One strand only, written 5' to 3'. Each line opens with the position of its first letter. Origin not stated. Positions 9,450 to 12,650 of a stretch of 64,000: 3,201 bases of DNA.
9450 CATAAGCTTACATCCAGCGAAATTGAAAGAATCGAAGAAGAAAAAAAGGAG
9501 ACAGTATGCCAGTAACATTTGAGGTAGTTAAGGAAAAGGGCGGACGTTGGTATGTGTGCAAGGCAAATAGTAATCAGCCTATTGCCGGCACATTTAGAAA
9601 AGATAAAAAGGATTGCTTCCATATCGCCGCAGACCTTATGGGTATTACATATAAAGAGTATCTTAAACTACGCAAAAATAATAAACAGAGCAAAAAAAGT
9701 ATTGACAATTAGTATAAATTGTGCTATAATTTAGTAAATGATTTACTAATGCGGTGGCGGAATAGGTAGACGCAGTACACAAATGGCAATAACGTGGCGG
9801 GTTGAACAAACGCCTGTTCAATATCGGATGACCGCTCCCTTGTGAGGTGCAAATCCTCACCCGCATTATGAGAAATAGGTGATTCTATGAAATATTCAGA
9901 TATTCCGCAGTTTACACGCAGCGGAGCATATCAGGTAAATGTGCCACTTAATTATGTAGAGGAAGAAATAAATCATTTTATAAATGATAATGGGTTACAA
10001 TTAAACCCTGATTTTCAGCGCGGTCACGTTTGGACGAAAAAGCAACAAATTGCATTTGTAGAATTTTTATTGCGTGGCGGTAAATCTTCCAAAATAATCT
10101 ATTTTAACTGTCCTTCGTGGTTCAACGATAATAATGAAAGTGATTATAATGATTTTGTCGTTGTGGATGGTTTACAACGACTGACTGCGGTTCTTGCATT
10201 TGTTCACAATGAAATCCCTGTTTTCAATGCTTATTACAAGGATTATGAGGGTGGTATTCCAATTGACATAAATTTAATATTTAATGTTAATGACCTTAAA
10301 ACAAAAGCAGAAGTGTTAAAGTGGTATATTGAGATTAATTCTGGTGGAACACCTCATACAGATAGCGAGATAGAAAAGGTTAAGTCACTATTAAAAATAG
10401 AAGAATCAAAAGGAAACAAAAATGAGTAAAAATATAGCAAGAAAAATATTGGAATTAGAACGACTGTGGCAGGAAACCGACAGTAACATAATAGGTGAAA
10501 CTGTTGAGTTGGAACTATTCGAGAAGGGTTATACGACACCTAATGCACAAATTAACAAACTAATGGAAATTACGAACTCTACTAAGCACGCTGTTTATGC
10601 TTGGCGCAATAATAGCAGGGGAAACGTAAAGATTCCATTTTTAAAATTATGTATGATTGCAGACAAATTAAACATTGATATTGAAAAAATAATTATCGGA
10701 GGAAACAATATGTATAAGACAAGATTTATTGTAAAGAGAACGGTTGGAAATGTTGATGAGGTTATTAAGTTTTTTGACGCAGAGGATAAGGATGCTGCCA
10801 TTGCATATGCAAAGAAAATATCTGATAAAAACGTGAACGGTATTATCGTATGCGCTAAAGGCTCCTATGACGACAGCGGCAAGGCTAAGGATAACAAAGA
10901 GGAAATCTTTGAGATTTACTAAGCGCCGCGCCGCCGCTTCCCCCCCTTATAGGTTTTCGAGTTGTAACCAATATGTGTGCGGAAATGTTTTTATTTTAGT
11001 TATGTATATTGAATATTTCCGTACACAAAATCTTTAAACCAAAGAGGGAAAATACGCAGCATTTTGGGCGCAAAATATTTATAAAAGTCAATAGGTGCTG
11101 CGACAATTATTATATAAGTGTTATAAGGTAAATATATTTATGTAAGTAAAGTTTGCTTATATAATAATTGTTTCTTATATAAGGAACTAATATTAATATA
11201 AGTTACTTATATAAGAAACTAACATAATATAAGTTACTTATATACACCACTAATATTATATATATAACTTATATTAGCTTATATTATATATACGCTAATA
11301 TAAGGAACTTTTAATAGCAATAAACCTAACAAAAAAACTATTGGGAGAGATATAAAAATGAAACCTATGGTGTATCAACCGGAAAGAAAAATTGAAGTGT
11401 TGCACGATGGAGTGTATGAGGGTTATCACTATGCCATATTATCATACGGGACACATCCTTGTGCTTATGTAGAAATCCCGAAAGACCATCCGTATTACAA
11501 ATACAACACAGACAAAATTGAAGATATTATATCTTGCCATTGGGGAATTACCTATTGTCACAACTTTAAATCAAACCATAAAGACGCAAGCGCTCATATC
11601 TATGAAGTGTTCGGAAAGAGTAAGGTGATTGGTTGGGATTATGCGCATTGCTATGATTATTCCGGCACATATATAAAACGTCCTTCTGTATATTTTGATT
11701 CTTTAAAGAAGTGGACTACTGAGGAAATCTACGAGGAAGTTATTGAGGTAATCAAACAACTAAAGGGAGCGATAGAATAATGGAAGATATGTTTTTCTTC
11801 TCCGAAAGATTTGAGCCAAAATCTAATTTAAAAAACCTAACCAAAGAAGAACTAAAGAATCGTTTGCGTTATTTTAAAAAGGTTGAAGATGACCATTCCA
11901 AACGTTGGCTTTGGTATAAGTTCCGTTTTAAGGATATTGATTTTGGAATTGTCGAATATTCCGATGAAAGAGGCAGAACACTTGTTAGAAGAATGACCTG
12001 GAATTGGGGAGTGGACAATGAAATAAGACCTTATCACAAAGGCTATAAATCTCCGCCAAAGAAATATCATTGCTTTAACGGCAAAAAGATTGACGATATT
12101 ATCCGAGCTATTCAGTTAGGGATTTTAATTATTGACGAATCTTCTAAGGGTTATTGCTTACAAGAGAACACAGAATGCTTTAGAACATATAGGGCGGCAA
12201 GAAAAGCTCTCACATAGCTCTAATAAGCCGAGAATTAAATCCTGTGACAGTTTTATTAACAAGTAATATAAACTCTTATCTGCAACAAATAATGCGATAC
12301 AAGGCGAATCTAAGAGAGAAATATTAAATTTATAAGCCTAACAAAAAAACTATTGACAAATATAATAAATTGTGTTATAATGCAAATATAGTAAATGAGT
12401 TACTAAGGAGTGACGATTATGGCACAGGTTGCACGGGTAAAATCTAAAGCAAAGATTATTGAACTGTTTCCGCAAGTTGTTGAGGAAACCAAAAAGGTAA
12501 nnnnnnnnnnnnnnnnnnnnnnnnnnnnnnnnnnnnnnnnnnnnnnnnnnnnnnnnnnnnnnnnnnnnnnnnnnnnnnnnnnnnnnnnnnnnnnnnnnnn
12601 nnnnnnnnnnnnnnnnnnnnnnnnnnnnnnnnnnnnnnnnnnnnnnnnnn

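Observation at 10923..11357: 435 nt ORF-free AT-rich region with iteron-like direct repeats, preceded by an isolated GC-rich 25-mer. A candidate replication origin or regulatory hub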

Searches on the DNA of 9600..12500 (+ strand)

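Call 8: search_dna_similar(query=window:10400-12300:+, collection=phages, mode=distant)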
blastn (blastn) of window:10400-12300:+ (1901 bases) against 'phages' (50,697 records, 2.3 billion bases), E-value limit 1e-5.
No match.

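Call 45: search_rna_families(source=window, start=9600, end=12500, threshold=evalue, max_evalue=1)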
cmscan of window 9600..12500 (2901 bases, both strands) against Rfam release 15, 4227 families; matches with E-value up to 1: 0.
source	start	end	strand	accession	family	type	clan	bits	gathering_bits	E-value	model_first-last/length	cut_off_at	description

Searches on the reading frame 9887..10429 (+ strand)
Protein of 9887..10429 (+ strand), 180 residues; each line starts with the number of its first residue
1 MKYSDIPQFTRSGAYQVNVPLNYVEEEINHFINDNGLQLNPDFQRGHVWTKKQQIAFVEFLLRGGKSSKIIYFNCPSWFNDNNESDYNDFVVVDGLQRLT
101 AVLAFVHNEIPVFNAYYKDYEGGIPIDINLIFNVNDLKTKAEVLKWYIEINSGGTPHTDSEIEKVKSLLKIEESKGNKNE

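Call 11: search_protein_families(library=pfam, proteins=[window:9887-10429:+], max_evalue=0.01)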
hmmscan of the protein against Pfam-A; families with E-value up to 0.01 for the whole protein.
window:9887-10429:+ (180 aa): 1 family
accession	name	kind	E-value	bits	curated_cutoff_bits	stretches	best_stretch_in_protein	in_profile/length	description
PF03235.19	GmrSD_N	-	3.5e-15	57.1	33.2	1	29-108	2-77/199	GmrSD restriction endonuclease, N-terminal domain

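Call 12: search_protein_families(library=phrogs, proteins=[window:9887-10429:+], max_evalue=0.01)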
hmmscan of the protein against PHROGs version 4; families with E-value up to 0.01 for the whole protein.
window:9887-10429:+ (180 aa): 2 families
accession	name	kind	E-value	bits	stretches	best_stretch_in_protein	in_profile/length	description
phrog_1583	-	unknown function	6.6e-26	92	1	23-177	21-183/417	-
phrog_2598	-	unknown function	2.5e-11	44.3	1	22-129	31-108/352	-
